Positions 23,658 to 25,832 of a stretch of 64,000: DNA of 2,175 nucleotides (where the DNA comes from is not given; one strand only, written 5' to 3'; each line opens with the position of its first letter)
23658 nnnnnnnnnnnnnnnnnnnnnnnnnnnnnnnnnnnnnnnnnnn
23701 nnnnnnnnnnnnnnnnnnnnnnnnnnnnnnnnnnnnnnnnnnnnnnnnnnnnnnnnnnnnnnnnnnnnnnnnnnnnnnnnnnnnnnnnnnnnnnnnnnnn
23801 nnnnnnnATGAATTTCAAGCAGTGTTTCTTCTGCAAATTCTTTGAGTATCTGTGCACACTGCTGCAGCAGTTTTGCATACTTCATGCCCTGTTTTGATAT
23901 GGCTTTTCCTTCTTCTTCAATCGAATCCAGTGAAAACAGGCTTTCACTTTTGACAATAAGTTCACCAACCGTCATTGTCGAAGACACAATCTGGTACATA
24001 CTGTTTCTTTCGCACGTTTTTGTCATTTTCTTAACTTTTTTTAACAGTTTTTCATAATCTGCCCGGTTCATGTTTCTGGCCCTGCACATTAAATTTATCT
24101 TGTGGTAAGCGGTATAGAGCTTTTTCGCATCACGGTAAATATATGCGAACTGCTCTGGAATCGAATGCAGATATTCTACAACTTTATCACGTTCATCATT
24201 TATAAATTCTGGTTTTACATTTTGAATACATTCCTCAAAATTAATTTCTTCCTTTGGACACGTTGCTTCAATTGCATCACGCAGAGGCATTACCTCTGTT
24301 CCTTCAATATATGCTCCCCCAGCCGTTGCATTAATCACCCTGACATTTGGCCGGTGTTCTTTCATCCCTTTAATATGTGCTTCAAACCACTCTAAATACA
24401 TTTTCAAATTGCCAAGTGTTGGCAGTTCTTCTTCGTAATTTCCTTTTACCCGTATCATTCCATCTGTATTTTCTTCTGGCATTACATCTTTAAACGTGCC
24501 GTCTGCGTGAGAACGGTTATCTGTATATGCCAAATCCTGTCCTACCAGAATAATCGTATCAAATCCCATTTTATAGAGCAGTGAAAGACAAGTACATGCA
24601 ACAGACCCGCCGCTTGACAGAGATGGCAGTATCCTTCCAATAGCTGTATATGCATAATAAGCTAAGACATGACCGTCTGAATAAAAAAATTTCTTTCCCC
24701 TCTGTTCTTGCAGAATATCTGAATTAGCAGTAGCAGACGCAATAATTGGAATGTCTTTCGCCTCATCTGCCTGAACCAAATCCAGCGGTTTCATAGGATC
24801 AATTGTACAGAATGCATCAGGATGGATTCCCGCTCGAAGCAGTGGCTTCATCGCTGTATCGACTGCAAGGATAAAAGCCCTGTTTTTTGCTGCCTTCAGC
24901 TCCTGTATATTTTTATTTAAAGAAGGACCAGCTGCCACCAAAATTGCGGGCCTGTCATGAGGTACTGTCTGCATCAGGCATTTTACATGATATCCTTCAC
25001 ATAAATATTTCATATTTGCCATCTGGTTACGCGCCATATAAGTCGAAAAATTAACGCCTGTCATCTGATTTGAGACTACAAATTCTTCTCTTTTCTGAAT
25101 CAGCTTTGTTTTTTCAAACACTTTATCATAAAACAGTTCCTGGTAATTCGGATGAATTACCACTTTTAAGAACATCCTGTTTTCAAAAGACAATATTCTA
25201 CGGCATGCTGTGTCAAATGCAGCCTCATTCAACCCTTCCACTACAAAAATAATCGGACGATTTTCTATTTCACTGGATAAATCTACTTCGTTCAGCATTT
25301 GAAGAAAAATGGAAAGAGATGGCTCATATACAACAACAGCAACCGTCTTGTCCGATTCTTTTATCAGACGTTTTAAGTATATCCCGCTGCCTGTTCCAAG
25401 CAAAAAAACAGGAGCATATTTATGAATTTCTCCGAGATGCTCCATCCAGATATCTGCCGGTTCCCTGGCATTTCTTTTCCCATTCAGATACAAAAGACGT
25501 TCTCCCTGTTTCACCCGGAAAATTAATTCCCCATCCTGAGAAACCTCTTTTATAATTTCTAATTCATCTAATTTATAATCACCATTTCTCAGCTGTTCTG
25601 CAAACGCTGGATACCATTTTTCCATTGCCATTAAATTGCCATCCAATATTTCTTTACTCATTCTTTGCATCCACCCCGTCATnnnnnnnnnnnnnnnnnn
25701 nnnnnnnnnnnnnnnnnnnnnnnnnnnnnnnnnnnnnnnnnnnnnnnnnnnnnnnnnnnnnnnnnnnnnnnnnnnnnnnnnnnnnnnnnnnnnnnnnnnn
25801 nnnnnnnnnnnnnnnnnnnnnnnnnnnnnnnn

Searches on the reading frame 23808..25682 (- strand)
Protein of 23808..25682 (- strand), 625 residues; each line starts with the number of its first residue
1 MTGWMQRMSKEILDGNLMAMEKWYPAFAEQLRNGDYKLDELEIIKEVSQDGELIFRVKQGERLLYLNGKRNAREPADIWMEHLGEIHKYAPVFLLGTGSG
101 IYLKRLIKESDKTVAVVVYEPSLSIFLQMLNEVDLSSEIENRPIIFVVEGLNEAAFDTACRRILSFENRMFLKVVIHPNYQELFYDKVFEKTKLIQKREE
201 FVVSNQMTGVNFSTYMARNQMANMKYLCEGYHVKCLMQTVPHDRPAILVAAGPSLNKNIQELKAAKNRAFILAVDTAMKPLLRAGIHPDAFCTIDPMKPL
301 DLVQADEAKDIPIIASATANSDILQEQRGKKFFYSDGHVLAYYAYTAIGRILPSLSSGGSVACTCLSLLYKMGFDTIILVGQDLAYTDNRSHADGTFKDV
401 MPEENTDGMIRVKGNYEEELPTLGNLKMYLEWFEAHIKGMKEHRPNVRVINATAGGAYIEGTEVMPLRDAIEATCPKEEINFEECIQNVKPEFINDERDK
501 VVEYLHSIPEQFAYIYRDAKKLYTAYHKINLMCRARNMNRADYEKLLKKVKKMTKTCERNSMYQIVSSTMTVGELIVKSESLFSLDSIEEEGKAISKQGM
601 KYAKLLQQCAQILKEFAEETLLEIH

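Call 8: search_protein_families(library=pfam, proteins=[window:23808-25682:-], max_evalue=0.01)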
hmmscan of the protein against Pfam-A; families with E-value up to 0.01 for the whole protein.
window:23808-25682:- (625 aa): 2 families
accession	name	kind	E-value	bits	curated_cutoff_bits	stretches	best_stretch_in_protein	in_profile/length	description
PF01973.23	MptE-like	-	3.1e-43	148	34.6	1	219-388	2-170/171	6-hydroxymethylpterin diphosphokinase MptE-like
PF20157.4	Maf_flag10_N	-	0.0086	16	23.5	0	90-140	113-162/228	Glycosyltransferase Maf N-terminal domain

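Call 35: search_protein_families(library=ncbifam, proteins=[window:23808-25682:-], max_evalue=0.001)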
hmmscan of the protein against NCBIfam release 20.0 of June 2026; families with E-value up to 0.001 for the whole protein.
window:23808-25682:- (625 aa): 1 family
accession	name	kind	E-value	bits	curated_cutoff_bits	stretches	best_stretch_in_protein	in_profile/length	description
NF050051.1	FlagModPseD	domain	2.1e-36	125.8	670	1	88-575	71-570/640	flagellin modification protein PseD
